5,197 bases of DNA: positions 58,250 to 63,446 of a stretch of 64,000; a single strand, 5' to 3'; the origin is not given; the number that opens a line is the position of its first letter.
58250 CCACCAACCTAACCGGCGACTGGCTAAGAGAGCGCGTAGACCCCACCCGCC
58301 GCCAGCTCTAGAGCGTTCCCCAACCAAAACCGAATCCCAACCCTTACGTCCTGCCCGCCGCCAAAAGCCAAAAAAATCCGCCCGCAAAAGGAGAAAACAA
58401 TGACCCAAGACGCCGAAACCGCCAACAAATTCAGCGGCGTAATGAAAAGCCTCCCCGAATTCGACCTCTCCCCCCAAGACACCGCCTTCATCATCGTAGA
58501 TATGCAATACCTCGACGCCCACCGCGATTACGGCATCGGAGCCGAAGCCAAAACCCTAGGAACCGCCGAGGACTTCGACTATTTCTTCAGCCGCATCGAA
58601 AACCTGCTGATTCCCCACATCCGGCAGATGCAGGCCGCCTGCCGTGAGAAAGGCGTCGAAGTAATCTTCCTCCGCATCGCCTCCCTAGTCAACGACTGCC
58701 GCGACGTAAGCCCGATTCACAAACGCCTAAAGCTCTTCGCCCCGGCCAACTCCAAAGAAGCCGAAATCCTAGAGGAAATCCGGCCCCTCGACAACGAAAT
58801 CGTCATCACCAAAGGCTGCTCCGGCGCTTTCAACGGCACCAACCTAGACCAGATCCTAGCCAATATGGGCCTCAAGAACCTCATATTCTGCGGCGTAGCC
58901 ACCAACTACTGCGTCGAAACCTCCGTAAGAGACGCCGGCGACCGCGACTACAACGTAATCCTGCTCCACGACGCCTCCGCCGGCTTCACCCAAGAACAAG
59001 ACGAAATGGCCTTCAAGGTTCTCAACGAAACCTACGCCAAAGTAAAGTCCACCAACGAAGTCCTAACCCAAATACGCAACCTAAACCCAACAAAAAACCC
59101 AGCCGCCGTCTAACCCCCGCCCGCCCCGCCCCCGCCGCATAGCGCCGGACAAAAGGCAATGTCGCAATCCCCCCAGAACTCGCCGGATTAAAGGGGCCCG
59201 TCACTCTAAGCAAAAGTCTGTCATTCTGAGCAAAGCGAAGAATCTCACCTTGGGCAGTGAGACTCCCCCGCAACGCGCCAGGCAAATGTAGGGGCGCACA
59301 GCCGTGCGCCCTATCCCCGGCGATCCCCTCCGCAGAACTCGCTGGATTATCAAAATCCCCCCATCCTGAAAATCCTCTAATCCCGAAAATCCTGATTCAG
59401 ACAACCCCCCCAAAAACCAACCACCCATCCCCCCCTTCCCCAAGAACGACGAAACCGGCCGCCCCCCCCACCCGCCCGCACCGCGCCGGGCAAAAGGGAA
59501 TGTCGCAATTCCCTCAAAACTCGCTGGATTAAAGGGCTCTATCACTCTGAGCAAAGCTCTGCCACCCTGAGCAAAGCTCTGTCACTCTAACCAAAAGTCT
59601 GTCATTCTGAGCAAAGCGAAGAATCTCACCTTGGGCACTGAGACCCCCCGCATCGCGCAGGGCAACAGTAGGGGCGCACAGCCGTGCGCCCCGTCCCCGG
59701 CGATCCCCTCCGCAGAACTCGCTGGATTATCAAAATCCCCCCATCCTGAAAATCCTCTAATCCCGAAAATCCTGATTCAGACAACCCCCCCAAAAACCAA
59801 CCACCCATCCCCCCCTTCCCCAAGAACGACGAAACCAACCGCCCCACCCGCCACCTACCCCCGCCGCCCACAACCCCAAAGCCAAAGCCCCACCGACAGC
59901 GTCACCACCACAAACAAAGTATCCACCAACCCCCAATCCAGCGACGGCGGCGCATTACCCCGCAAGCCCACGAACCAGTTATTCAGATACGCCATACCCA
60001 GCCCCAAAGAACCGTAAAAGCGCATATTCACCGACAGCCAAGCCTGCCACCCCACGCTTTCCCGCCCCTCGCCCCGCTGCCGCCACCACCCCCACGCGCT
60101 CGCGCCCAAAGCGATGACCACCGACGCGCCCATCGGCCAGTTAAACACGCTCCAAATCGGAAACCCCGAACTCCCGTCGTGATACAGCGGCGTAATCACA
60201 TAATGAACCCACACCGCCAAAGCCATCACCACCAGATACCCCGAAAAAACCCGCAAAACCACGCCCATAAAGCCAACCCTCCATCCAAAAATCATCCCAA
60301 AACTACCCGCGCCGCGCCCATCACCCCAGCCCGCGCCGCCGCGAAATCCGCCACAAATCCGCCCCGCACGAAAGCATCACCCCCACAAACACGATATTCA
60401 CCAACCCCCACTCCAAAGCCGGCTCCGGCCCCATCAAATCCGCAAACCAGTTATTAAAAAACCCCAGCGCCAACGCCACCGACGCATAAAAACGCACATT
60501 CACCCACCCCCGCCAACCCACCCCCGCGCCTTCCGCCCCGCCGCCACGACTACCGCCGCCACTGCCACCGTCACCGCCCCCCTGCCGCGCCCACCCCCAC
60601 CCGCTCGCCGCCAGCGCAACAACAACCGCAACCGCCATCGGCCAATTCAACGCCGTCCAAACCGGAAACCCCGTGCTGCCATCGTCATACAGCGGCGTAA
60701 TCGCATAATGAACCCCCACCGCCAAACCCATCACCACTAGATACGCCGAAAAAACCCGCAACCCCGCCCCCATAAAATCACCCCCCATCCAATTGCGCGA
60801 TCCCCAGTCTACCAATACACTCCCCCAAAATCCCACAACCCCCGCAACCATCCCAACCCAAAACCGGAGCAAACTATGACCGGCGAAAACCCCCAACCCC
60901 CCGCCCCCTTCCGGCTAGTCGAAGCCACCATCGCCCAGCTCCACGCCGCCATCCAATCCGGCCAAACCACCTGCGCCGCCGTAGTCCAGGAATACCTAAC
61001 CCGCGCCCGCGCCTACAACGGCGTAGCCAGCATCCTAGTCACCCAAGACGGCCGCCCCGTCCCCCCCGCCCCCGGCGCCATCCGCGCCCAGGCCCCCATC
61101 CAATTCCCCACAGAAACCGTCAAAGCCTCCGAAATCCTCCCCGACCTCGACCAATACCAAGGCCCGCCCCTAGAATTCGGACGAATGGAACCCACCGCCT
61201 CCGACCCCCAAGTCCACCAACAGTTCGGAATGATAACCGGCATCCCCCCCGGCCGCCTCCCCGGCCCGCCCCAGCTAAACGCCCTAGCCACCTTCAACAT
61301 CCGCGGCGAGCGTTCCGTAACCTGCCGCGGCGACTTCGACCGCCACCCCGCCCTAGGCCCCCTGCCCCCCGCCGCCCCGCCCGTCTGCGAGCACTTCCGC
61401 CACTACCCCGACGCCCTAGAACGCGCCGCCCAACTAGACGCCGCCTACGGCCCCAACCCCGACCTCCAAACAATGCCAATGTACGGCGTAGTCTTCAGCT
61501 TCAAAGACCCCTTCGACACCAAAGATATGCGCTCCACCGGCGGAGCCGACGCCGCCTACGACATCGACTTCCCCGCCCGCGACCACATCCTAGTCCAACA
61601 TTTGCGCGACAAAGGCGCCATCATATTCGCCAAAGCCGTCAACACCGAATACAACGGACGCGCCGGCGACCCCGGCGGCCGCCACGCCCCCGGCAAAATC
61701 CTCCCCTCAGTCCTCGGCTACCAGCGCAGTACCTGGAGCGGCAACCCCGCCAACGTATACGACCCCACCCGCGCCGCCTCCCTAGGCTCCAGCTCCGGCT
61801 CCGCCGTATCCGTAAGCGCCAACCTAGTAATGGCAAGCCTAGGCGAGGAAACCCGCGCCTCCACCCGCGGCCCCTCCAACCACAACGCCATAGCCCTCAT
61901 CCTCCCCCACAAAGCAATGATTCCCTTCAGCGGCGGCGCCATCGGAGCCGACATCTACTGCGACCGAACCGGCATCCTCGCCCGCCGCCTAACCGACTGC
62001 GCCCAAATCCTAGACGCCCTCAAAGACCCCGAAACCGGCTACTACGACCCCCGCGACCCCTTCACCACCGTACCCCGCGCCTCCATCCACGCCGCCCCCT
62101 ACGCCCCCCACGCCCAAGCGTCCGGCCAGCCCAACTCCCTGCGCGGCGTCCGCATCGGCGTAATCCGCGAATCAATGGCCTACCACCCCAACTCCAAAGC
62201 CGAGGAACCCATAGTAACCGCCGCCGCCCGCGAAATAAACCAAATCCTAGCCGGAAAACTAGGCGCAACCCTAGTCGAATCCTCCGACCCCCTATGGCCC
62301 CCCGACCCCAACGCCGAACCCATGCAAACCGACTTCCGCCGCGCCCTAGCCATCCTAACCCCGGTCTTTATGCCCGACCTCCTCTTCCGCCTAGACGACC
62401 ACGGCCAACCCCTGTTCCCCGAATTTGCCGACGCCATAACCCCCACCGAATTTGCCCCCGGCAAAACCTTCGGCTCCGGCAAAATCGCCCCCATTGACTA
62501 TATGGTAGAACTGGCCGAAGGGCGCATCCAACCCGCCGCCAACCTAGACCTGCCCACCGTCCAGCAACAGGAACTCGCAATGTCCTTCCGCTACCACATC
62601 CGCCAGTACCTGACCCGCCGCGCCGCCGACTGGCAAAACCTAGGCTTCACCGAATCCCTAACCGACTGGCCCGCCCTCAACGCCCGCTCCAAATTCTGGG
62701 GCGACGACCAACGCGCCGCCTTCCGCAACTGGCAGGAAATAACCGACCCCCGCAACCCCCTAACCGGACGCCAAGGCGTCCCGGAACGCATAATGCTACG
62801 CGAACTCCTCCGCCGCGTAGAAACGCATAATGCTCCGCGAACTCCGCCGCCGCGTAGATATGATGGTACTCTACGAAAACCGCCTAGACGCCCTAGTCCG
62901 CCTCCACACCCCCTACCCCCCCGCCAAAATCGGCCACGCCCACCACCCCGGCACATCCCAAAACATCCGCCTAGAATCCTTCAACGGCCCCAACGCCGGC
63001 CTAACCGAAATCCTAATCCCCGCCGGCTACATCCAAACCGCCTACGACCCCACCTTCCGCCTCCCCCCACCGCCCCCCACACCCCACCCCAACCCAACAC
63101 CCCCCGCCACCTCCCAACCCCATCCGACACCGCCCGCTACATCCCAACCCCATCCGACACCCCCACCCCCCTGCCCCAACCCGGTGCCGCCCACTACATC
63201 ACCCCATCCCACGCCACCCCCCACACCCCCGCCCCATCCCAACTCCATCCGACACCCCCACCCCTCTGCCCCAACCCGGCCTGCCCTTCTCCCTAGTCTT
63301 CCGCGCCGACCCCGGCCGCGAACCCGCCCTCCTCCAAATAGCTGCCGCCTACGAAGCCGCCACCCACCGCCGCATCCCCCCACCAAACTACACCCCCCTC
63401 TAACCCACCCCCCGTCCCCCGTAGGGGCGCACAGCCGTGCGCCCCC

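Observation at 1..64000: Base composition and codon usage are mirrored between the two strands, independent of gene direction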

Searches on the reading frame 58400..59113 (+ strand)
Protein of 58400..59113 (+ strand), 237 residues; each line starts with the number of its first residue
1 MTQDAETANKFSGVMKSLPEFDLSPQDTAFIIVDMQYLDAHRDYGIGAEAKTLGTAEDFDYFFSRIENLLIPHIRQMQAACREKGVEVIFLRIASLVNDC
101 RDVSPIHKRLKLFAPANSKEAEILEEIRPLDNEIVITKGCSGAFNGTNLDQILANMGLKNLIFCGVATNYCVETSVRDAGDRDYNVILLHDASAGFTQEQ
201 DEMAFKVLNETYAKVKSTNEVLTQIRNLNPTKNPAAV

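Call 25: search_protein_families(library=pfam, proteins=[window:58400-59113:+], max_evalue=0.01)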
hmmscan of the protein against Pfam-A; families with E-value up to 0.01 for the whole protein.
window:58400-59113:+ (237 aa): 1 family
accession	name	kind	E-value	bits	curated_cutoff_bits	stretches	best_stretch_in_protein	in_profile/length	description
PF00857.26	Isochorismatase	-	6.6e-33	114.7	27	1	70-219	26-174/175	Isochorismatase domain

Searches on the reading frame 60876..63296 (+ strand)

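Call 25: search_protein_families(library=pfam, proteins=[window:60876-63296:+], max_evalue=0.01)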
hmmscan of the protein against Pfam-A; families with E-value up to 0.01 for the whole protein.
window:60876-63296:+ (806 aa): 1 family
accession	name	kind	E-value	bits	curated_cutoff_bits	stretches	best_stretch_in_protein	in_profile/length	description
PF01425.27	Amidase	-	1e-27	97.8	27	1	176-442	24-254/445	Amidase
